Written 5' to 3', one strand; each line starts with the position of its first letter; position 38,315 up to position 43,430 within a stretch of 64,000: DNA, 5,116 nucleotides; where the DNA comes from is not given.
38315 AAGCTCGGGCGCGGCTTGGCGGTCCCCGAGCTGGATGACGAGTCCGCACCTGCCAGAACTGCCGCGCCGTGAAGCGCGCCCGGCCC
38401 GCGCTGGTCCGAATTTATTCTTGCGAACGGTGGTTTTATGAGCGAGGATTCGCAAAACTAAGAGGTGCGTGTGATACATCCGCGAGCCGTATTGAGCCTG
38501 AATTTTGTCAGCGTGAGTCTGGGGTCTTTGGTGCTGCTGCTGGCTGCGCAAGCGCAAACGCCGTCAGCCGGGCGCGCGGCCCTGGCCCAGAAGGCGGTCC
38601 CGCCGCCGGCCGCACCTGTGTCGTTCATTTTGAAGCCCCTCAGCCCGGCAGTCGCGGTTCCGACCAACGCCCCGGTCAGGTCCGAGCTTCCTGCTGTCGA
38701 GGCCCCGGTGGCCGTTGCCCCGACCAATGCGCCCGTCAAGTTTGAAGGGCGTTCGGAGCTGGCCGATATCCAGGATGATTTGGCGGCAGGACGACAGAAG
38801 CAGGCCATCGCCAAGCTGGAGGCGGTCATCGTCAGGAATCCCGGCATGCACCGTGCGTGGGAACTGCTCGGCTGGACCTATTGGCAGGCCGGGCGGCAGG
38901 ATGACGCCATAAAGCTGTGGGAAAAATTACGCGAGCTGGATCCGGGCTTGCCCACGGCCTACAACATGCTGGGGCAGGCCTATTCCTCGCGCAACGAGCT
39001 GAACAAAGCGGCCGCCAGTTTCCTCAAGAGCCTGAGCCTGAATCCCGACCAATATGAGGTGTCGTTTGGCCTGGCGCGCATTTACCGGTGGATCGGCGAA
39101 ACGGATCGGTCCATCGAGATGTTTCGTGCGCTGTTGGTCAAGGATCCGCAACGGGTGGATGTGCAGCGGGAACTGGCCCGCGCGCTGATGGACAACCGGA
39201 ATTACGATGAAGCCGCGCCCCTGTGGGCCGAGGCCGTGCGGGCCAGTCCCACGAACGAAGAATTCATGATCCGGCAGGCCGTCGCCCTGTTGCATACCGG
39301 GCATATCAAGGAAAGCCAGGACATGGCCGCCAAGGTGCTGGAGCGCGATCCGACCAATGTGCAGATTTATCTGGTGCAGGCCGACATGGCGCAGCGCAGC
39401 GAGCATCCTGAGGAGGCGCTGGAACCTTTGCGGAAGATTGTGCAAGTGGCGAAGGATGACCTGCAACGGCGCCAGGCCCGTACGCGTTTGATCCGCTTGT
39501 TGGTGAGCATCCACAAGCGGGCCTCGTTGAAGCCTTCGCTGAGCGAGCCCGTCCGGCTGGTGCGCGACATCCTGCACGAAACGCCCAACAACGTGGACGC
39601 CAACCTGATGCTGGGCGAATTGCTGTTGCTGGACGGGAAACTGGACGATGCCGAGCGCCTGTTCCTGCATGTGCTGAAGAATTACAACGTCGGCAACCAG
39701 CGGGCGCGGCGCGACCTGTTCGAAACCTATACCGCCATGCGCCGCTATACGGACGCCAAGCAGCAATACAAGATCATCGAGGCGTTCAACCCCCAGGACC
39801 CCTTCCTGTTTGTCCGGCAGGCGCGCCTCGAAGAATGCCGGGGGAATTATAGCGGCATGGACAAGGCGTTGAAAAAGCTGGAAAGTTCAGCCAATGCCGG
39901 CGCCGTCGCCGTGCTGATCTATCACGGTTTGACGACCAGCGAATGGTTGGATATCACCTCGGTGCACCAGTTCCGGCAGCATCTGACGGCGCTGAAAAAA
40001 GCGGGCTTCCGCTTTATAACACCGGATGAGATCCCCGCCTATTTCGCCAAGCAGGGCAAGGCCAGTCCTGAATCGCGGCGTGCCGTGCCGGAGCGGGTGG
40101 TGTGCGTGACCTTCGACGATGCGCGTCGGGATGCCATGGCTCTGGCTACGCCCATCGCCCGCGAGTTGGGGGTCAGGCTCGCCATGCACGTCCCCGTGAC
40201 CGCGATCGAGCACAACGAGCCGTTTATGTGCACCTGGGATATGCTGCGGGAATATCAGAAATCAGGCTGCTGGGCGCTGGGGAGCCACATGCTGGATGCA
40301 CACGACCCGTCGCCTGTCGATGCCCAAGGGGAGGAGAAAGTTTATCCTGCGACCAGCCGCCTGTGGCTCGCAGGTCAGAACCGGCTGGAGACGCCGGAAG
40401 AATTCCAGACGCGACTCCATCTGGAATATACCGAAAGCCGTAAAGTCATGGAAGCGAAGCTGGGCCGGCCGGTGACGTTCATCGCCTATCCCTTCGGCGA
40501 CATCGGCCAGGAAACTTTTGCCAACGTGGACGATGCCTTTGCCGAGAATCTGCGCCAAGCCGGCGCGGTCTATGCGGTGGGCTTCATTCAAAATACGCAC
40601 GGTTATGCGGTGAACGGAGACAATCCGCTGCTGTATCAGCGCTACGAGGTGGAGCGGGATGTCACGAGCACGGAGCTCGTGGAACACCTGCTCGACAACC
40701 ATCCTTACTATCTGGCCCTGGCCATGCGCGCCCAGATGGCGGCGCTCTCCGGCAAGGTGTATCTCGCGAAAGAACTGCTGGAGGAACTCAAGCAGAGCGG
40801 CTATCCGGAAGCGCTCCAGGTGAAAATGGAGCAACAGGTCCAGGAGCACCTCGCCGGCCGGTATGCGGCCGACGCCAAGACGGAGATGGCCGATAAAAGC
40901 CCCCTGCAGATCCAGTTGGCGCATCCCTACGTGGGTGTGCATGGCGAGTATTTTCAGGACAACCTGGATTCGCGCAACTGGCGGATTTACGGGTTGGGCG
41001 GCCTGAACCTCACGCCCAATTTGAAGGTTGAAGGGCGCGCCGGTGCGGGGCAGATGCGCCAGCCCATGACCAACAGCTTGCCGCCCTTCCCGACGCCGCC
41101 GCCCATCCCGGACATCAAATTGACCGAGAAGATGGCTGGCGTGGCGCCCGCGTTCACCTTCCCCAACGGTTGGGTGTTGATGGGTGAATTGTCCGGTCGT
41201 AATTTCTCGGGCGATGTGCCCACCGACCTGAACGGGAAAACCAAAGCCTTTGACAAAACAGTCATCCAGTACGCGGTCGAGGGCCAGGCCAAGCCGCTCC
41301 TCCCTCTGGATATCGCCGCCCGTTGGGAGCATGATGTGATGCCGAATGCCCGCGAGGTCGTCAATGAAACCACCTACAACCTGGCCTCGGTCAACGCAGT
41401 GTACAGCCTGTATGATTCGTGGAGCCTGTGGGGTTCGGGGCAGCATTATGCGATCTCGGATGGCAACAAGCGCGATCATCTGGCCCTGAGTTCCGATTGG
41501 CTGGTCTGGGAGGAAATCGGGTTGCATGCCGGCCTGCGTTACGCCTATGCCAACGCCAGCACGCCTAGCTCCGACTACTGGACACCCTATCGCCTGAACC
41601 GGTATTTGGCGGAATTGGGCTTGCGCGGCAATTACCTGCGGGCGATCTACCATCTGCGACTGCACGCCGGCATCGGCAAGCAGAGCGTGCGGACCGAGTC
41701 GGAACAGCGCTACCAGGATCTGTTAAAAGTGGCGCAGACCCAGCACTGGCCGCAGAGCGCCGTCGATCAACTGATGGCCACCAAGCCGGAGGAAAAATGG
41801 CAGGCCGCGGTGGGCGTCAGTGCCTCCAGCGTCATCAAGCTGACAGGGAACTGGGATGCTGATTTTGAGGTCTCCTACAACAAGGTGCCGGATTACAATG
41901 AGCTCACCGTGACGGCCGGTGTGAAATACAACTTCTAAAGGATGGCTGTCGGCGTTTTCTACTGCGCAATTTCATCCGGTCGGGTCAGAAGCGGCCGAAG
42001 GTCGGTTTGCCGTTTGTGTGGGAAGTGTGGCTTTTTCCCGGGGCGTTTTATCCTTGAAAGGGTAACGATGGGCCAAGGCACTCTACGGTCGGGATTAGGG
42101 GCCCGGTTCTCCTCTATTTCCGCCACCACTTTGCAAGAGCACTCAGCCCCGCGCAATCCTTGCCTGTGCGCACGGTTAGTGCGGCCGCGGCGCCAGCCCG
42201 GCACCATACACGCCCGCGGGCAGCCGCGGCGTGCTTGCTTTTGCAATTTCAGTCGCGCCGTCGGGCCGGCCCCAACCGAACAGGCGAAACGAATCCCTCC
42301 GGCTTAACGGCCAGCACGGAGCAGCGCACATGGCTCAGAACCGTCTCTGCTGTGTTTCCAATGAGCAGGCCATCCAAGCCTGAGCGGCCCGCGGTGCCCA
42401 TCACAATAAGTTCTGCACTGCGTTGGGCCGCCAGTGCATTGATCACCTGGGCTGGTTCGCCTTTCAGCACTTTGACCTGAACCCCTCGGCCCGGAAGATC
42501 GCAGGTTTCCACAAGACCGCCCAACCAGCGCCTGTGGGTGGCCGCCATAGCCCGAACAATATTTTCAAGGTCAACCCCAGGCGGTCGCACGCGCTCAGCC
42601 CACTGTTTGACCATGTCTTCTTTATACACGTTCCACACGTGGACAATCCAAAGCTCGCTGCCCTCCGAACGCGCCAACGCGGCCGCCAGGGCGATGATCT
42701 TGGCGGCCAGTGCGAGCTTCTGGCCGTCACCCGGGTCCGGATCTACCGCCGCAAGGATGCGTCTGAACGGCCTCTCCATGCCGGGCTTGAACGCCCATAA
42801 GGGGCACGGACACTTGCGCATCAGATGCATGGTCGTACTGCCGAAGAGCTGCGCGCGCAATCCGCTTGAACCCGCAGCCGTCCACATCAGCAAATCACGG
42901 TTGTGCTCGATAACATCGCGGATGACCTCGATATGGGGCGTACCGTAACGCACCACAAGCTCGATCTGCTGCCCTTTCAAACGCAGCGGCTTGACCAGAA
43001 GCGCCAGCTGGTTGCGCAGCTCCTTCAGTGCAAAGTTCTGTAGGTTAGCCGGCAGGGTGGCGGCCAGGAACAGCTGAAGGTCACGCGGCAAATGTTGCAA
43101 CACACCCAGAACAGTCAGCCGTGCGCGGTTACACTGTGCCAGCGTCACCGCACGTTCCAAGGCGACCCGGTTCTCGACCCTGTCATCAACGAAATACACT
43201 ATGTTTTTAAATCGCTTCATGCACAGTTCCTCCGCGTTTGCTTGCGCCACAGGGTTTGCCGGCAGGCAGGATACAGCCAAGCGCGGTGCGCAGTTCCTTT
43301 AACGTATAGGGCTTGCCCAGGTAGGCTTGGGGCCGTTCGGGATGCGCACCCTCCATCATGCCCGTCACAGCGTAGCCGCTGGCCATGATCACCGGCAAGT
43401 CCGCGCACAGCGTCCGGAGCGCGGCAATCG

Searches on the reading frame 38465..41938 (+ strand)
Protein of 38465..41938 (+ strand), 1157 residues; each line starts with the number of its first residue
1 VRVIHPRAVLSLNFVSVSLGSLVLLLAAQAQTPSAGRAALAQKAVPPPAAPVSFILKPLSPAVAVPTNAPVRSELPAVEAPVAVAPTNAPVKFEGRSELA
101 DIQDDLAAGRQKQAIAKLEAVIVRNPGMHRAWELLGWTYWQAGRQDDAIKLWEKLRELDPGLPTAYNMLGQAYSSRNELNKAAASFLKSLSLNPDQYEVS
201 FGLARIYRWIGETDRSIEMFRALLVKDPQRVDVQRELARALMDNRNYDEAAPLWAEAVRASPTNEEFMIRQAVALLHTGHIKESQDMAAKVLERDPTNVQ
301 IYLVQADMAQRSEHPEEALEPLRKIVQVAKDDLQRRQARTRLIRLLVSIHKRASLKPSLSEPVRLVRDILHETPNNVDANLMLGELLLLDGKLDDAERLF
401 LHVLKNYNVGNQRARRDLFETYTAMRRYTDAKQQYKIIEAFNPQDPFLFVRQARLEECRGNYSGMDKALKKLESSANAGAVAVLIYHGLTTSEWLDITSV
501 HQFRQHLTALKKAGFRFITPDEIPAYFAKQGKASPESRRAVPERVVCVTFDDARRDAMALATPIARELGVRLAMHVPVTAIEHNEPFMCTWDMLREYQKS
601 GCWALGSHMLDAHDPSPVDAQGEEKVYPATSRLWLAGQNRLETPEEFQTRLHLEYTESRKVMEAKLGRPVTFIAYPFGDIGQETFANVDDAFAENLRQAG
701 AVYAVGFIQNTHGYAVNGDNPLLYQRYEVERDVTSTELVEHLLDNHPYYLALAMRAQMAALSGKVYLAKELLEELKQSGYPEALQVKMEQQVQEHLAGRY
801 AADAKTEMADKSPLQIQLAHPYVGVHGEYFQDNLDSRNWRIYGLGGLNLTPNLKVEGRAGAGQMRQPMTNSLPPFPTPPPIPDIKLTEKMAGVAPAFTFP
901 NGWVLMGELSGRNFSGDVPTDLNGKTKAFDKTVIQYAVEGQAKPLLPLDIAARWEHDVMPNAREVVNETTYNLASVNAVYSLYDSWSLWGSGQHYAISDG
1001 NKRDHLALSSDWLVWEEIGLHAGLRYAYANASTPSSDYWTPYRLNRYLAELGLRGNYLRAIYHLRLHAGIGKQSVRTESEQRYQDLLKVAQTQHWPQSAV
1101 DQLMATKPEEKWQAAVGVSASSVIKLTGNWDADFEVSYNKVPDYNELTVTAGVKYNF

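Call 8: search_protein_families(library=pfam, proteins=[window:38465-41938:+], max_evalue=0.001)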
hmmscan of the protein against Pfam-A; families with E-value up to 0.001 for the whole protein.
window:38465-41938:+ (1157 aa): 24 families
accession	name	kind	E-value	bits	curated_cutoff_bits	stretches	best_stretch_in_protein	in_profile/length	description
PF14559.12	TPR_19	-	2.5e-29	101.8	25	3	241-306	1-66/68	Tetratricopeptide repeat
PF13432.12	TPR_16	-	2.9e-24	85.6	32.7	3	103-163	5-65/65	Tetratricopeptide repeat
PF07719.23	TPR_2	-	5.4e-24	82.7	27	2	130-161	2-33/34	Tetratricopeptide repeat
PF13431.12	TPR_17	-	2.8e-22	77.5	24.4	0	369-397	5-33/34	Tetratricopeptide repeat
PF13428.12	TPR_14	-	1.6e-21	75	23.5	2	130-172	2-44/44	Tetratricopeptide repeat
PF23914.1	TPR_CcmH_CycH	-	2.5e-16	60.3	42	2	165-260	52-150/158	Cytochrome c-type biogenesis protein H TPR domain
PF00515.34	TPR_1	-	2e-14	53.1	27.8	1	164-195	2-33/34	Tetratricopeptide repeat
PF13181.12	TPR_8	-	2.1e-14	52.8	25.7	1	164-195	2-33/34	Tetratricopeptide repeat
PF14561.12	TPR_20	-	2.8e-11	44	25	0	363-426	8-72/90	Tetratricopeptide repeat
PF13424.12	TPR_12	-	1.1e-10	42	30.1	0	151-192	32-74/77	Tetratricopeptide repeat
PF13414.12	TPR_11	-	1.8e-10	40.8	26.8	1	139-173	4-38/42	TPR repeat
PF24575.1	TPR_Slam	-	2e-10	41.5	35.2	1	194-251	44-101/104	Surface lipoprotein assembly modifier, N-terminal TPR repeats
PF13174.12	TPR_6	-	5e-10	39.8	26.3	0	134-160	5-31/33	Tetratricopeptide repeat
PF13176.12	TPR_7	-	3.7e-09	36.4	27.9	0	202-230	4-34/36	Tetratricopeptide repeat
PF01522.26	Polysacc_deac_1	-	6e-09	36.4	23.1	1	540-686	3-114/124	Polysaccharide deacetylase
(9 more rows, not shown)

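Call 50: search_protein_families(library=ncbifam, proteins=[window:38465-41938:+], max_evalue=0.001)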
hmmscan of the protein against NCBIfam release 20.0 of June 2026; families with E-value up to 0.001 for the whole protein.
window:38465-41938:+ (1157 aa): 27 families (the best 25 are shown)
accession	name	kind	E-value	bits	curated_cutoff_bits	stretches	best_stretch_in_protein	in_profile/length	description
TIGR02917.1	PEP_TPR_lipo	equivalog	4.8e-33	114.1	312.2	1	105-461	407-751/899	XrtA/PEP-CTERM system TPR-repeat protein PrsT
NF040959.1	MamA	equivalog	1.9e-22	79.7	200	2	107-238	49-180/204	magnetosome protein MamA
TIGR02552.1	LcrH_SycD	equivalog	3.1e-15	56.1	104.8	1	211-298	32-119/136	SycD/LcrH family type III secretion system chaperone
TIGR03938.2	deacetyl_PgaB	equivalog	3.5e-15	55.3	321.9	1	483-684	5-216/621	poly-beta-1,6-N-acetyl-D-glucosamine N-deacetylase PgaB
TIGR03939.1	PGA_TPR_OMP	equivalog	1.1e-14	53.7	366.65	1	183-441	38-304/800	poly-beta-1,6 N-acetyl-D-glucosamine export porin PgaA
NF008755.0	PRK11788.1-3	equivalog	7.1e-14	51.9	430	1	179-239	52-116/388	lipopolysaccharide assembly protein LapB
NF052415.1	T3SS_chap_SctY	equivalog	1.8e-13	50.9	70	1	132-223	9-103/106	type III secretion apparatus assembly chaperone SctY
NF008757.0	PRK11788.1-5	equivalog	2.4e-13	50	363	1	178-260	50-136/388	lipopolysaccharide assembly protein LapB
TIGR02521.1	type_IV_pilW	equivalog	7.7e-13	48.5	154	1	106-253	42-191/234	type IV pilus biogenesis/stability protein PilW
NF033920.0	C39_PA2778_fam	equivalog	9.2e-12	44.9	150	1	82-193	143-254/255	PA2778 family cysteine peptidase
TIGR02795.1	tol_pal_ybgF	equivalog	2e-09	38.1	90.1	0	377-439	39-103/119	tol-pal system protein YbgF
NF033758.1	gliding_GltE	equivalog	8.4e-09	34.9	225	1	134-329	91-286/411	adventurous gliding motility TPR repeat lipoprotein GltE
NF011177.0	PRK14582.1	equivalog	9.3e-09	34.1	923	1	503-689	74-264/671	poly-beta-1,6-N-acetyl-D-glucosamine N-deacetylase PgaB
NF008756.0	PRK11788.1-4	equivalog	1.1e-08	34.5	474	1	177-324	49-205/389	lipopolysaccharide assembly protein LapB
TIGR00540.1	TPR_hemY_coli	hypoth_equivalog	2.9e-08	32.9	142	1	141-221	304-383/385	heme biosynthesis-associated TPR protein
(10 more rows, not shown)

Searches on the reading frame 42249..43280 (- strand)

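Call 8: search_protein_families(library=pfam, proteins=[window:42249-43280:-], max_evalue=0.001)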
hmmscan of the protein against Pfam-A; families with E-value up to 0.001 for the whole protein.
window:42249-43280:- (343 aa): 1 family
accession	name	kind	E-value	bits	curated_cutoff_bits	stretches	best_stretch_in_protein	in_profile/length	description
PF00582.32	Usp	-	9e-45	153.1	24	2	172-326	2-141/141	Universal stress protein family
